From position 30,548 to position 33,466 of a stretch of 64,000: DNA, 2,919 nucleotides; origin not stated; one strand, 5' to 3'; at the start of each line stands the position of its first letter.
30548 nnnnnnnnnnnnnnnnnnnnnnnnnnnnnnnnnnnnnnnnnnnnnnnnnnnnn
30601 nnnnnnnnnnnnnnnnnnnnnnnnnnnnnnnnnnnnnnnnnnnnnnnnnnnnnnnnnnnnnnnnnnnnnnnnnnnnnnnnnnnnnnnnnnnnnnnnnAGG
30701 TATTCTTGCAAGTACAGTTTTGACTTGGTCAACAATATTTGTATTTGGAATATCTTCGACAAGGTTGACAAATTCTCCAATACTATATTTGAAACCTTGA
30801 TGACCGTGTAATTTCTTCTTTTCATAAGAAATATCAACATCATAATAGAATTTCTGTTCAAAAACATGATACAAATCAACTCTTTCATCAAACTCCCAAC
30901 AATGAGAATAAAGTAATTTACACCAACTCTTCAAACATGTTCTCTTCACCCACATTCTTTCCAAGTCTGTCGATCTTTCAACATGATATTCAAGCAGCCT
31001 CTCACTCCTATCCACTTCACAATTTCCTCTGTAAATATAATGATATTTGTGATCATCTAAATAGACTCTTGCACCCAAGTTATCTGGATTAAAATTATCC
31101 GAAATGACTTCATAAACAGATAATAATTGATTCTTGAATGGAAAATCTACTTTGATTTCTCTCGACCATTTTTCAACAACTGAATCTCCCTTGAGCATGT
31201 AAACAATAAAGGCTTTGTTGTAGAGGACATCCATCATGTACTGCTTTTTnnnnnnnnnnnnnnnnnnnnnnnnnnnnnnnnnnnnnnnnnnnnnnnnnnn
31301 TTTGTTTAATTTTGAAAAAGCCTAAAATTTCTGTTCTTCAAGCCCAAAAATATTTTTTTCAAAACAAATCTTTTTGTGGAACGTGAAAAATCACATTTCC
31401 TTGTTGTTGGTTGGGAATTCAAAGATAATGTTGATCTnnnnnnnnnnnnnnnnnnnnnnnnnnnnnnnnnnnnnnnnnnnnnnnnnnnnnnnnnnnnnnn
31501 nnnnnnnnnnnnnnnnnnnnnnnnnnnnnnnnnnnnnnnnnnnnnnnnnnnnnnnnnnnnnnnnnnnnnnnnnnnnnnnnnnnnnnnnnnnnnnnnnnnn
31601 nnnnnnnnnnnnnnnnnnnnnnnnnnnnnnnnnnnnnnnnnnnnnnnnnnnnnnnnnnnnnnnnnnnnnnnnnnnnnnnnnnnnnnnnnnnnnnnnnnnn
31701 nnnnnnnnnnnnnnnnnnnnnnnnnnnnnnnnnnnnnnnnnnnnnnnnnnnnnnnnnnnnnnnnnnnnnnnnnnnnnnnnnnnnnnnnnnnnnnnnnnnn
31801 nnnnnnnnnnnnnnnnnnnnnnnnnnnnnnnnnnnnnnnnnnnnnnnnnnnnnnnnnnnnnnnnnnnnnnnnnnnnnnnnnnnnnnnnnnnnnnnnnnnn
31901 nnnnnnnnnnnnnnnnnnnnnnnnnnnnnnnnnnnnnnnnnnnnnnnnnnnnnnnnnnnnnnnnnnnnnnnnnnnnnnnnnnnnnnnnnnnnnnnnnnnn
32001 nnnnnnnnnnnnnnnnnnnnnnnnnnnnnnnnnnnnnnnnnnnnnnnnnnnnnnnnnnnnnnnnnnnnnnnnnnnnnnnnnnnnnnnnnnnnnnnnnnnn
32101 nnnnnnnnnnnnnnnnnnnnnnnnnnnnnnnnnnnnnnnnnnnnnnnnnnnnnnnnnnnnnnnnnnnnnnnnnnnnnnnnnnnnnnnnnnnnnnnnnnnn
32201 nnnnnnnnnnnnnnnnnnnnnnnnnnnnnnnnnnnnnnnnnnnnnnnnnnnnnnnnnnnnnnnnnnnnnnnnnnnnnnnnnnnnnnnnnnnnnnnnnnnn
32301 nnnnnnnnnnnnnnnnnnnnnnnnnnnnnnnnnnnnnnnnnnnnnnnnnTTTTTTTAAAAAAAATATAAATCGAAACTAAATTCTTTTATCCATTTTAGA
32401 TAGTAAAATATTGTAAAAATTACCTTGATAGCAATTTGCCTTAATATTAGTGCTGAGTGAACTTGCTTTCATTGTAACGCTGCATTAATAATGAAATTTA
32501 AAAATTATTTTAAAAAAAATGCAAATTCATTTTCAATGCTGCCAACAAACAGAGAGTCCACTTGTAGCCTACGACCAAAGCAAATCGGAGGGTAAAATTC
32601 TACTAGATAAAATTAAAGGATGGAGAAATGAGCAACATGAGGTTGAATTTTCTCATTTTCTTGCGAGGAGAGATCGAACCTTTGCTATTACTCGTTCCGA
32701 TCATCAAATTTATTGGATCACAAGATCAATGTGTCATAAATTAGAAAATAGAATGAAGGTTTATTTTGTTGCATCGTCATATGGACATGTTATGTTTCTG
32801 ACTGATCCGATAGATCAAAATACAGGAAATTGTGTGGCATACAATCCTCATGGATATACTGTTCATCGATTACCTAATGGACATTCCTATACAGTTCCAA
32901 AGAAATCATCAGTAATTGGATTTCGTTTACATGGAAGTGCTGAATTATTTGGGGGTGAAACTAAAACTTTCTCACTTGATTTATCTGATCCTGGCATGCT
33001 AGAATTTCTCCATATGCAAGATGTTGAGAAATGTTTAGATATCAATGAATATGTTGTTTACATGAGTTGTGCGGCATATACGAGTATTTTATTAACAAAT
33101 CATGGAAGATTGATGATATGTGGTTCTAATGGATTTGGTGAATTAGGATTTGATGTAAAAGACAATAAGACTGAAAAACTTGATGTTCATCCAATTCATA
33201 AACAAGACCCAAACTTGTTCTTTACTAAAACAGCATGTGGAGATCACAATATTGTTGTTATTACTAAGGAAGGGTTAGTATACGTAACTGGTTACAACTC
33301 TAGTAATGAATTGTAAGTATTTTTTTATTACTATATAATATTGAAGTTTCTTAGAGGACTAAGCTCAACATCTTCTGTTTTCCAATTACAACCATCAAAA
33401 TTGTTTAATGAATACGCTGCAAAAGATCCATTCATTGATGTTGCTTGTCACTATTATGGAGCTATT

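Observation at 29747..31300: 517-aa protein with no recognisable domain, part of the duplicated cassette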

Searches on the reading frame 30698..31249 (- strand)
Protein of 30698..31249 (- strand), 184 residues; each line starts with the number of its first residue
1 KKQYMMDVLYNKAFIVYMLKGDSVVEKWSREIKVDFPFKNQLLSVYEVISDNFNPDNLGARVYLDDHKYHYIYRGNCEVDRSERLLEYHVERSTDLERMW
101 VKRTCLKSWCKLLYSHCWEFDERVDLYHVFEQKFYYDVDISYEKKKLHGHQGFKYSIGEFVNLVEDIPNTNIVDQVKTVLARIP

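Call 49: predict_structure(alignment_id=A2)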
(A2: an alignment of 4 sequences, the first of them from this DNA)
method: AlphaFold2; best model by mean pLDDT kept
length: 184 residues; sequences in the alignment: 4
mean_pLDDT: 35.2   pTM: 0.28
mean pLDDT of the five models: 35.2, 35.0, 34.2, 30.4, 28.3
residues with pLDDT >= 90: 0; 70-90: 0; 50-70: 9; < 50: 175
segments of 3 or more residues with pLDDT < 50: 1-6, 8-78, 87-99, 103-184
pLDDT, mean of each block of 10 residues (from residue 1): 42 45 42 34 35 33 32 42 51 41 44 44 33 23 23 26 27 25 22
secondary structure, 60 per line:
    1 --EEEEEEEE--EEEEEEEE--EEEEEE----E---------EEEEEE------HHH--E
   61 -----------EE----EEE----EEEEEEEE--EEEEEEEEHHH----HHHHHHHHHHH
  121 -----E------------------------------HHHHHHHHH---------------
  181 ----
elements in order: E3-10 E13-20 E23-28 E43-48 E78-80 E85-92 E95-102 H110-120 H157-165

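Call 66: search_solved_structures(query=A2, max_evalue=10, show_alignments=3)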
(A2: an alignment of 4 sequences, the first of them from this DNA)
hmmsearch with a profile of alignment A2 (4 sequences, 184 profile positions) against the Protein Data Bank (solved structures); distinct sequences matched with E-value up to 10: 2.
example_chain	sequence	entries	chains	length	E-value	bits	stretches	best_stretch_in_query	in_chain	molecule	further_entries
6lpd_A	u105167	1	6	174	0.13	15.1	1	44-153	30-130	Ferritin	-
7x5g_B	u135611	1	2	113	0.21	14.4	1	33-89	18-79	Nuclear factor erythroid 2-related factor 2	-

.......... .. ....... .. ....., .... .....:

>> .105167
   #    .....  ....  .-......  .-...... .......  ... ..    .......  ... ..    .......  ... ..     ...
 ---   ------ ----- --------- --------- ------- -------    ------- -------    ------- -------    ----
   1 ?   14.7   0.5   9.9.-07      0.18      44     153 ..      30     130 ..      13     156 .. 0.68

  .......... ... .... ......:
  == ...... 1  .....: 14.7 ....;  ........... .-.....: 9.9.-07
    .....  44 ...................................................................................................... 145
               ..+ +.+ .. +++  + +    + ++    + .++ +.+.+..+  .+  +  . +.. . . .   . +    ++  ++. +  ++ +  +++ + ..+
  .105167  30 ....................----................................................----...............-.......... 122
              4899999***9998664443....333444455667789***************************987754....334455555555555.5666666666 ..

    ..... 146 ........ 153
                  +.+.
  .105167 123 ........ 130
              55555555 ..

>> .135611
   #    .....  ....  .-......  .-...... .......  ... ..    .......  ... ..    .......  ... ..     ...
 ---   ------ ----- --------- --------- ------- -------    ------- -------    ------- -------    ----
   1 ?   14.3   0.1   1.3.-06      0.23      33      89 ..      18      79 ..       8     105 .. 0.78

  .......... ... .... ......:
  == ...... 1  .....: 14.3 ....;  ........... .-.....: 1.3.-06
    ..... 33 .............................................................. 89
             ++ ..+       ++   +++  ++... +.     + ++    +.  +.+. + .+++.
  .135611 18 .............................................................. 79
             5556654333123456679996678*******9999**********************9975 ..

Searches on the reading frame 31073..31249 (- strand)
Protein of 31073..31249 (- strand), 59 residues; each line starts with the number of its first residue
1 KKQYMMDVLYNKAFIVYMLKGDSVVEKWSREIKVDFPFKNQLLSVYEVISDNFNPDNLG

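Call 50: search_protein_families(library=pfam, proteins=[window:31073-31249:-], max_evalue=10)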
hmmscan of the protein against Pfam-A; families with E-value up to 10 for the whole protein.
seq(59 aa): 1 family
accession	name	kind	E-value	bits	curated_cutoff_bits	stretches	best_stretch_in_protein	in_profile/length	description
PF05377.16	FlaC_arch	-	0.0081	17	27.8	1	40-55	38-53/55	Flagella accessory protein C (FlaC)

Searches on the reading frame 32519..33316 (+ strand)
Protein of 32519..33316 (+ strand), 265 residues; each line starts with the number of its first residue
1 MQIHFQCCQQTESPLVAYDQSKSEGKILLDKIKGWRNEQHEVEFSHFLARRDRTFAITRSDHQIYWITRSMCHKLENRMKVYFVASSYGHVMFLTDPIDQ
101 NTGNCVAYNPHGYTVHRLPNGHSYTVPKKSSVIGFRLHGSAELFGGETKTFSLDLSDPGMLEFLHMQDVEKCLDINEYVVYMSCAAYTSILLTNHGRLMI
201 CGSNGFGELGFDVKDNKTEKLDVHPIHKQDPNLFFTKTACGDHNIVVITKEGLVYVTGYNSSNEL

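Call 17: search_protein_families(library=pfam, proteins=[window:32519-33316:+], max_evalue=0.001)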
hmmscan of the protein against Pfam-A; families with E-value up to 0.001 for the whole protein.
window:32519-33316:+ (265 aa): 2 families
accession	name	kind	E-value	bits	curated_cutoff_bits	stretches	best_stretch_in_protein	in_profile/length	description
PF25390.1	WD40_RLD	-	1.1e-13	51.8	150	1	176-264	195-277/363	RCC1-like domain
PF13540.12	RCC1_2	-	9.7e-11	41.6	22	2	236-262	2-28/30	Regulator of chromosome condensation (RCC1) repeat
